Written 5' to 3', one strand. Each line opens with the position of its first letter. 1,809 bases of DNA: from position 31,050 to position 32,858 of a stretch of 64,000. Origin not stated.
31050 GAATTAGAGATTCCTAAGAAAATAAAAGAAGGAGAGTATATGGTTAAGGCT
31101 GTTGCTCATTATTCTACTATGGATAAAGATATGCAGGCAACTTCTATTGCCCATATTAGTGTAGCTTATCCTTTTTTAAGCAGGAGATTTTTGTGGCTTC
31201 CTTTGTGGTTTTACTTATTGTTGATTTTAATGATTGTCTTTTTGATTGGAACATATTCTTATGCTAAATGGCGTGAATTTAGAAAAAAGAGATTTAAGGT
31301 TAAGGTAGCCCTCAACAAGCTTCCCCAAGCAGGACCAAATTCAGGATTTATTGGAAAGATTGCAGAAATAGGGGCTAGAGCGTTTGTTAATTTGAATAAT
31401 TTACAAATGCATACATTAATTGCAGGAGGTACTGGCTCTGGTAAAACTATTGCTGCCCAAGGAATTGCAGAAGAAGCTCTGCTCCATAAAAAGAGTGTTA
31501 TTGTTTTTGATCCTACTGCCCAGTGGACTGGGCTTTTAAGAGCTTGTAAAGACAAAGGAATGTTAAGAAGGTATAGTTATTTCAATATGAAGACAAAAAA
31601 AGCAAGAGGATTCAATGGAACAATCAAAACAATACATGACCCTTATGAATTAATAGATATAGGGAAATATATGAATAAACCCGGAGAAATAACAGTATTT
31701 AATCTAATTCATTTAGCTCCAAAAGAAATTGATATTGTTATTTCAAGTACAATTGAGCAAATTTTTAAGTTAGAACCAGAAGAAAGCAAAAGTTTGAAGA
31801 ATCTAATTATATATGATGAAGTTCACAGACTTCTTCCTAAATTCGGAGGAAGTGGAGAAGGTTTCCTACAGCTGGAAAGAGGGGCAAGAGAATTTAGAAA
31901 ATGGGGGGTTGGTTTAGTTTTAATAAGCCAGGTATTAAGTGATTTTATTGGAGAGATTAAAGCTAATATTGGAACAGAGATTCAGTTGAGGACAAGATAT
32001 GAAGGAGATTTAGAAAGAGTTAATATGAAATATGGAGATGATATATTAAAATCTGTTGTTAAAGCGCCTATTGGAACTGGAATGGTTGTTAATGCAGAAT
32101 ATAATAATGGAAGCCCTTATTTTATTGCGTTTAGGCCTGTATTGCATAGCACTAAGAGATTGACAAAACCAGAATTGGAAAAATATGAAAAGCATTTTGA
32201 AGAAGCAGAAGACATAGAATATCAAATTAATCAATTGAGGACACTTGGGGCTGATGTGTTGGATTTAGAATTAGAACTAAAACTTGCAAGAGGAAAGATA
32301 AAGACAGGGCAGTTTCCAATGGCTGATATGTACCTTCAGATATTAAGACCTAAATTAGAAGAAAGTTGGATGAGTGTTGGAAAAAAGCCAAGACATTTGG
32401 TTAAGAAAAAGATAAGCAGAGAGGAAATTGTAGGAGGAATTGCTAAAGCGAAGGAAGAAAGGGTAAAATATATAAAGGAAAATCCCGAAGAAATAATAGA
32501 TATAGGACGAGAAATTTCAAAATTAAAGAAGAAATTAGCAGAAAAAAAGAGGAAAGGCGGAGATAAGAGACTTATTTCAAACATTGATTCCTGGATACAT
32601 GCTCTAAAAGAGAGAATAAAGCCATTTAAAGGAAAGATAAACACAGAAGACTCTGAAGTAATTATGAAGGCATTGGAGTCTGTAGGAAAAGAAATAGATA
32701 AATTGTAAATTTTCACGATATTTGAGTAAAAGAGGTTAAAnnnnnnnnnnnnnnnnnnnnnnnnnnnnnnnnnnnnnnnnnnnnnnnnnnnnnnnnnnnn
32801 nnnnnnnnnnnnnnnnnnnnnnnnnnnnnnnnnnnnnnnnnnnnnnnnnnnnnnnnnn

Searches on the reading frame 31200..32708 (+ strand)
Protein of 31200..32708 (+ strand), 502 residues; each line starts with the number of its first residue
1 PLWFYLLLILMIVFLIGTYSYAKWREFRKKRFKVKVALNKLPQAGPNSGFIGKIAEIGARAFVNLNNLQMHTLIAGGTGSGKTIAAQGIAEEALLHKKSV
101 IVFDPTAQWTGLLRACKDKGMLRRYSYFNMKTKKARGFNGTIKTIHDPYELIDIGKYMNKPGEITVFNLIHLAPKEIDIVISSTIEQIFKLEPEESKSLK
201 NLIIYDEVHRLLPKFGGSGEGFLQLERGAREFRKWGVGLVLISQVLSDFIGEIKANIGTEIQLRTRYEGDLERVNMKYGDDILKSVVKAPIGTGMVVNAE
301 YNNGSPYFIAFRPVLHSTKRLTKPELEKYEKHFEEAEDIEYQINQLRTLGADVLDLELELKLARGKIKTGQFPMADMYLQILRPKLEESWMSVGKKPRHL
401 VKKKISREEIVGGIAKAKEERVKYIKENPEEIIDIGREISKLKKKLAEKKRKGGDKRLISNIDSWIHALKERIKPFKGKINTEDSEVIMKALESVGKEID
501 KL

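Call 9: search_protein_families(library=ncbifam, proteins=[window:31200-32708:+], max_evalue=1)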
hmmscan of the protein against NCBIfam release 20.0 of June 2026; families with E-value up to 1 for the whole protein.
window:31200-32708:+ (502 aa): 20 families
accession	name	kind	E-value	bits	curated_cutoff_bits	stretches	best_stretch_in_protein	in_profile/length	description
NF033849.1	ser_rich_anae_1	subfamily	4.1e-07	27.7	650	1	68-131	758-830/1163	serine-rich protein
TIGR03743.1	SXT_TraD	subfamily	4.9e-07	28.6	366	1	62-130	168-239/636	conjugative transfer system coupling protein TraD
NF053655.1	CedD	equivalog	7.3e-07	28.2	600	2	63-153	215-304/527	DNA-translocating ATPase CedD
TIGR02746.1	TraC-F-type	equivalog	1.5e-06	26.5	567.05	1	164-255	603-694/800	type IV secretion system protein TraC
NF045975.1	VirB4_plasma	equivalog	7.9e-06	23.8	590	1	72-113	518-559/894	Mbov_0397 family ICE element conjugal transfer ATPase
NF040937.1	HerA_Thermprot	equivalog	1.3e-05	23.9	800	1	160-255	305-404/487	DNA double-strand break repair helicase HerA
NF040819.1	helicase_HerA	equivalog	2.1e-05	23.3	970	1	202-273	405-475/561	DNA double-strand break repair helicase HerA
NF042943.1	HerA_antiphage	equivalog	2.6e-05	23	800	1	163-275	395-512/566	anti-phage-associated helicase HerA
NF005304.0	PRK06835.1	equivalog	0.00073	18.7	215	1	51-106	165-219/330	ATP-binding protein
NF042944.1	HerA_antiphage_2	equivalog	0.004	16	850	1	197-253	425-483/576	anti-phage-associated helicase HerA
NF045971.1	conju_CD1110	equivalog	0.0065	14.8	325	1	71-116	417-463/752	VirB4-like conjugal transfer ATPase, CD1110 family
NF038214.1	IS21_help_AAA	equivalog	0.0074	16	200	1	70-125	91-145/232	IS21-like element helper ATPase IstB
NF045973.1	conju_CD1115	equivalog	0.014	14.2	250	1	63-147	18-100/442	VirD4-like conjugal transfer protein, CD1115 family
NF041214.1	plasmid_TraB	equivalog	0.017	13.6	800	1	70-115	249-297/639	plasmid transfer protein TraB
TIGR00929.1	VirB4_CagE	subfamily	0.042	12.1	643.1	1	71-106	439-475/792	VirB4 family type IV secretion/conjugal transfer ATPase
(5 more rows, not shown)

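Call 57: search_solved_structures(query=window:31200-32708:+, max_evalue=0.01, show_alignments=0)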
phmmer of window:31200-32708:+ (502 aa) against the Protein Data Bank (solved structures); distinct sequences matched with E-value up to 0.01: 7.
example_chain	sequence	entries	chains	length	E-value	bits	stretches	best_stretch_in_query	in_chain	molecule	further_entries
8wiv_A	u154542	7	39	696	1.5e-05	27.3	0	163-274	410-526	Helicase HerA central domain-containing protein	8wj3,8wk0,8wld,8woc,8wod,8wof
8xau_A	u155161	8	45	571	0.00054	22.2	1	190-272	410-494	ATP-binding protein | HerA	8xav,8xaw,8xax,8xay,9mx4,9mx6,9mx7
8yho_A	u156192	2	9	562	0.0011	21.2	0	188-274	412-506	DUF87 domain-containing protein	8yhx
4d2i_A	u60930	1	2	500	0.0021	20.3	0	160-259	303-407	HERA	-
8ziq_M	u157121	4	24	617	0.0028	19.9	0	201-264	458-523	HerA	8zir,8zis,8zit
9x1l_A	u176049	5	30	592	0.0029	19.8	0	202-272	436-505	DNA helicase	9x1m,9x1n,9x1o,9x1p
9c1m_M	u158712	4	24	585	0.0063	18.7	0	193-270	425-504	ATP-binding protein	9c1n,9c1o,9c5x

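Call 96: search_protein_families(library=padloc, proteins=[window:31200-32708:+], max_evalue=0.01)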
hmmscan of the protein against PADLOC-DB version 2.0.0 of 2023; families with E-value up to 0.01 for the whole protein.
window:31200-32708:+ (502 aa): 15 families
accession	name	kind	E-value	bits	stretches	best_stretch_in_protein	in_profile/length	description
PDLC04105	HerA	-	1.4e-15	54.9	2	122-281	344-504/576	-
PDLC04140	mad8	-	4.9e-13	47.3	1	69-272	27-260/314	mads_8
PDLC01055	HerA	-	1.2e-06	25.7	0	62-112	150-202/532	Type III coevolved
PDLC04103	HerA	-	2.9e-06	23.9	1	70-115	173-218/579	-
PDLC04100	HerA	-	6.8e-06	23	1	167-275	405-518/580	-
PDLC04107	HerA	-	7.1e-05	20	1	58-115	157-216/306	-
PDLC02185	HerA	-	7.1e-05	19.7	1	163-276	407-525/585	-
PDLC04099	HerA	-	0.00011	19.6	1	58-107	157-208/214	-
PDLC04101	HerA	-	0.0002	18.2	1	58-104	156-204/400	-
PDLC04104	HerA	-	0.00098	16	1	203-270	223-294/379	-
PDLC02188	HerA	-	0.0011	15.9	1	198-270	426-500/578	-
PDLC02806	SspH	-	0.0011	14.5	1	61-89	1529-1557/1766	SspH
PDLC04098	HerA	-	0.0054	13.3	0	155-248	477-582/686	-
PDLC04106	HerA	-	0.0073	12.9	0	216-272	532-588/667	-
PDLC02707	PbeA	-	0.0073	12.9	0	60-109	259-314/672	PbeA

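Call 97: search_protein_families(library=phrogs, proteins=[window:31200-32708:+], max_evalue=0.01)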
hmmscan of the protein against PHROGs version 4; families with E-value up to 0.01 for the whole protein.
window:31200-32708:+ (502 aa): 5 families
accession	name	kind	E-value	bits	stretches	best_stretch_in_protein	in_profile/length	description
phrog_7035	-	unknown function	1.7e-13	50.9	2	159-275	445-568/969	-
phrog_2666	-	head and packaging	7.4e-06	25.9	1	65-245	317-464/555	terminase large subunit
phrog_5156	-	unknown function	6e-05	22.3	1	64-108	406-450/824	-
phrog_50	-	DNA, RNA and nucleotide metabolism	0.0071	16.4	0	67-127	367-426/570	DnaC-like helicase loader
phrog_1766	-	tail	0.0086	17.3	0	323-389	59-120/127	tail fiber protein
